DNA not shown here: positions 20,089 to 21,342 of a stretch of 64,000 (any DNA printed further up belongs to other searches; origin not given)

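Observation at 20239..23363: MtoAB/MtrAB/PioAB-like decahaem cytochrome plus 720 aa outer-membrane beta-barrel pair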

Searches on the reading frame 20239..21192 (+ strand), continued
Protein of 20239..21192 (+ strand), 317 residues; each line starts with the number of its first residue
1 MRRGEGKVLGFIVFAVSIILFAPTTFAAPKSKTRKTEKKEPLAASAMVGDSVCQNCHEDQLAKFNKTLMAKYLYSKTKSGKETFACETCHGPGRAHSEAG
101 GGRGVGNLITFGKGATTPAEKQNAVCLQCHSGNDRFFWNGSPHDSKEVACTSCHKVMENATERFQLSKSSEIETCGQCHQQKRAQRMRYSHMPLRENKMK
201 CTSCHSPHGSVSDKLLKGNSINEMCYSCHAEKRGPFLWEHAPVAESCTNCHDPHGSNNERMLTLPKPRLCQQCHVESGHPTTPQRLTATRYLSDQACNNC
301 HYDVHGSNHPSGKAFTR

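Call 39: find_related_loci(query=A2, collection=genome_contigs, flank=10000)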
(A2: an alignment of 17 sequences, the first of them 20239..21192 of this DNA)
Query A2 (317 aa) in genome_contigs; peptide patterns used: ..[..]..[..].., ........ (x = any residue, [..] = any of these).
600 stretches matched a pattern (row limit reached: there are more); 587 encode a relative of the query (tblastn E <= 1e-3); the best 80 are kept; 80 distinct loci.
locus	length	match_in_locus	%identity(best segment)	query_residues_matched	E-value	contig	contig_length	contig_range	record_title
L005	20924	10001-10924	66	11-317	5e-137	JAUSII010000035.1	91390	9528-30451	MAG: Deltaproteobacteria bacterium isolate E14_metabat.bin.232 E14_k141_1661537, whole genome shotgun sequence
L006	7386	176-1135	55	1-317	2e-115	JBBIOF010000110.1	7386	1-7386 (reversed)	MAG: Candidatus Rokuibacteriota bacterium isolate QH2S170213_bin_273 NODE_9522_length_7386_cov_8.176647, whole genome sh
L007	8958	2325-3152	58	45-317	3e-112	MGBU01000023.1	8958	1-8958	MAG: Candidatus Rokubacteria bacterium GWA2_73_35 gwa2_scaffold_13546, whole genome shotgun sequence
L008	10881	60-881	62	44-317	3e-110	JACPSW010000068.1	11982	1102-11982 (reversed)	MAG: Candidatus Rokuibacteriota bacterium isolate NC_groundwater_716_Ag_S-0.2um_69_13 S36_SO-2_scaffold_210093, whole ge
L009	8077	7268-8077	57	49-316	1e-109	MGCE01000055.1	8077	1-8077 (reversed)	MAG: Candidatus Rokubacteria bacterium RIFCSPLOWO2_02_FULL_72_37 rifcsplowo2_02_scaffold_18456, whole genome shotgun seq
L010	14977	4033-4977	53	2-317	4e-108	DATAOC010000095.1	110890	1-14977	MAG TPA_asm: Candidatus Methylomirabilota bacterium isolate SMAG_U7035 k141_1968561, whole genome shotgun sequence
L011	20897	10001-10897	57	23-317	5e-106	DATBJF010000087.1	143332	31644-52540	MAG TPA_asm: Candidatus Methylomirabilota bacterium isolate SMAG_U3913 k141_2193488, whole genome shotgun sequence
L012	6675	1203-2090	51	4-317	2e-105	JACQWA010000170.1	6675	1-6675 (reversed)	MAG: Candidatus Rokuibacteriota bacterium isolate NC_groundwater_1477_Ag_S-0.65um_67_43 S_p65_S5_coassembly_k141_1985805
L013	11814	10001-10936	52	4-317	2e-104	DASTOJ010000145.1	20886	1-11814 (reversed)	MAG TPA_asm: Candidatus Methylomirabilota bacterium isolate SMAG_U2167 k141_100102, whole genome shotgun sequence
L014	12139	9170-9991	57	48-317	4e-103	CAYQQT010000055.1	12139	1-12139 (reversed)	MAG TPA_asm: uncultured bacterium isolate SRP136066_co1_130 genome assembly, contig: NODE_6489_length_12139_cov_36.49726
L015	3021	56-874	55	48-317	3e-103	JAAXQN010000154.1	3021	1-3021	MAG: Candidatus Methylomirabilis sp. isolate MAG-BB-18 scaffold_12346, whole genome shotgun sequence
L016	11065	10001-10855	52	35-317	6e-98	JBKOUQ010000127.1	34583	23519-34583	MAG: Candidatus Methylomirabilota bacterium isolate GM_HAYS_MAG_00022 GM_HAYS_000000244863, whole genome shotgun sequenc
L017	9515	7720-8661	45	4-317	5e-98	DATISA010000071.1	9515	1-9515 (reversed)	MAG TPA_asm: Gemmatimonadaceae bacterium isolate SMAG_U15917 k141_323990, whole genome shotgun sequence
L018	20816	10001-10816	53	48-317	4e-97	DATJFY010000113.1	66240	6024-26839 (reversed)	MAG TPA_asm: Verrucomicrobiia bacterium isolate SMAG_U15472 k141_8825877, whole genome shotgun sequence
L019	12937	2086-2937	51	36-317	5e-97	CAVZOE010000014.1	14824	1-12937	MAG: uncultured Candidatus Rokubacteria bacterium isolate MFD06298.bin.2.71 genome assembly, contig: contig_41180, whole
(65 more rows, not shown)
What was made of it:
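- Tried and rejected: A second scan with an MtrA alignment worked (call 39).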

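Call 78: list_cluster_members(proteins=[window:20239-21192:+, window:21201-23363:+, window:29352-32072:+, window:55412-56659:+])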
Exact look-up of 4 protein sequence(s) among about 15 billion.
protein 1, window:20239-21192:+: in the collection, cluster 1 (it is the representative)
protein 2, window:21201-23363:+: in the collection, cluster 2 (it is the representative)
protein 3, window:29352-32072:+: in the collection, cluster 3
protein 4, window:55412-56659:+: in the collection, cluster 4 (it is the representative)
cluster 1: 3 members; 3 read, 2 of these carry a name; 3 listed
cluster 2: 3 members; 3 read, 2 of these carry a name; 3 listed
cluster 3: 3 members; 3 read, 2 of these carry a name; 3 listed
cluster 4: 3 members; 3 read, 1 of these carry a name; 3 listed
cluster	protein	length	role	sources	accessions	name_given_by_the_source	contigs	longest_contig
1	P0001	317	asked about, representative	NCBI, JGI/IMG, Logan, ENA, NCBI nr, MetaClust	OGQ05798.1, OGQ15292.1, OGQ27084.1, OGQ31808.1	MAG: hypothetical protein A3F82_06345 [Deltaproteobacteria bacterium ... | MAG: hypothetical protein A2712_00960 [Deltaproteobacteria bacterium ... | \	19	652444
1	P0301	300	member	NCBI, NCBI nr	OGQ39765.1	MAG: hypothetical protein A2W61_06785 [Deltaproteobacteria bacterium RIFCSPLOWO2_01_44_7]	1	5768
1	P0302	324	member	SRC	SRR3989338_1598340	-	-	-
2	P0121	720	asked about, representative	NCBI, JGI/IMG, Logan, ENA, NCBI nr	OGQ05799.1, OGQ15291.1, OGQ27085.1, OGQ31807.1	MAG: hypothetical protein A2W61_06790 [Deltaproteobacteria bacterium RIFCSPLOWO2_01_44_7] | MAG: hypothetical protein A2712_00965 [Deltaproteobacteria bacterium ...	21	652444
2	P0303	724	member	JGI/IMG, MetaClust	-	\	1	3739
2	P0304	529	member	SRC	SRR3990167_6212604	-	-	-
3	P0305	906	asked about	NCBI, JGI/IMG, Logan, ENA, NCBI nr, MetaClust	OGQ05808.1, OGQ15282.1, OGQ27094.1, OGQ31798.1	MAG: hypothetical protein A2W61_05565 [Deltaproteobacteria bacterium RIFCSPLOWO2_01_44_7] | MAG: hypothetical protein A2712_01010 [Deltaproteobacteria bacterium ... | \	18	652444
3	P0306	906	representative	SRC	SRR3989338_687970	-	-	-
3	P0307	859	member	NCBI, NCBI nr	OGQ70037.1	MAG: hypothetical protein A3F82_06295 [Deltaproteobacteria bacterium ...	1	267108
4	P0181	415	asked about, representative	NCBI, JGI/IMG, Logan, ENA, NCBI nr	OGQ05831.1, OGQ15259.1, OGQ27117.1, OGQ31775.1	MAG: hypothetical protein A2W61_06875 [Deltaproteobacteria bacterium RIFCSPLOWO2_01_44_7] | MAG: hypothetical protein A2712_01135 [Deltaproteobacteria bacterium ...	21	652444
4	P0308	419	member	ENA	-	-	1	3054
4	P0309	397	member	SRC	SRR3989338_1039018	-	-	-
